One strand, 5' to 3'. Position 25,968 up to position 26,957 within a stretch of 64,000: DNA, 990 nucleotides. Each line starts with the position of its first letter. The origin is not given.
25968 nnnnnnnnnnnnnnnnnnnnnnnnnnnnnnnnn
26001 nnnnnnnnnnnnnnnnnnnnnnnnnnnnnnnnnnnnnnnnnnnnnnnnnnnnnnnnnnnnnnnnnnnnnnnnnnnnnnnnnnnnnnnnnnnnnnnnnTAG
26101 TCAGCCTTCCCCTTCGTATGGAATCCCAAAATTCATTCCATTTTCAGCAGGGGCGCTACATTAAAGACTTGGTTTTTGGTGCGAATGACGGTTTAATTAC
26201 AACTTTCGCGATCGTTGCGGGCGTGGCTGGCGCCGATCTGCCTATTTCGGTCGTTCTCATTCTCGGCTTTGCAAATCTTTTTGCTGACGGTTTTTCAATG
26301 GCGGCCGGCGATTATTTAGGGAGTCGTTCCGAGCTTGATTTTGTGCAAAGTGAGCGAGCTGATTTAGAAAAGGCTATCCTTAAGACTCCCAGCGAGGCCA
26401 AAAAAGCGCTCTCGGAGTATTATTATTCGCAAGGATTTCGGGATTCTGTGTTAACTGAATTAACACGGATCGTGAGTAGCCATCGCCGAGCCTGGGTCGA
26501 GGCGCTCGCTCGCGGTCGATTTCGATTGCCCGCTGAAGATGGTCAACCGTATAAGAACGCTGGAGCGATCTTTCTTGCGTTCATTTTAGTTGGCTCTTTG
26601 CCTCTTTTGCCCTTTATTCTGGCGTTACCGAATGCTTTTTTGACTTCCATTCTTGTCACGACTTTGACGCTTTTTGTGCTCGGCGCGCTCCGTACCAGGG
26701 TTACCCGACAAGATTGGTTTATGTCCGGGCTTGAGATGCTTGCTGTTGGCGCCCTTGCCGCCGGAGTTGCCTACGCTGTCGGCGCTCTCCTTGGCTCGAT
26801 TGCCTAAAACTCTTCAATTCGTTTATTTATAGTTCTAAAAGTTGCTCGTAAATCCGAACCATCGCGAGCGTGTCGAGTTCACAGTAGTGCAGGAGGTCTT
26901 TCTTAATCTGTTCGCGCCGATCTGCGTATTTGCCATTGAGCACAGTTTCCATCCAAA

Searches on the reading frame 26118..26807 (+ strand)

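Call 3: search_protein_families(library=pfam, proteins=[window:26118-26807:+], max_evalue=0.01)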
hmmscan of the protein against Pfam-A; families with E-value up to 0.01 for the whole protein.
window:26118-26807:+ (229 aa): 1 family
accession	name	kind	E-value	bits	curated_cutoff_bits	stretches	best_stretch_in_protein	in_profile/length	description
PF01988.24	VIT1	-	1.1e-59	202.3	28.1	1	15-222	1-213/214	VIT family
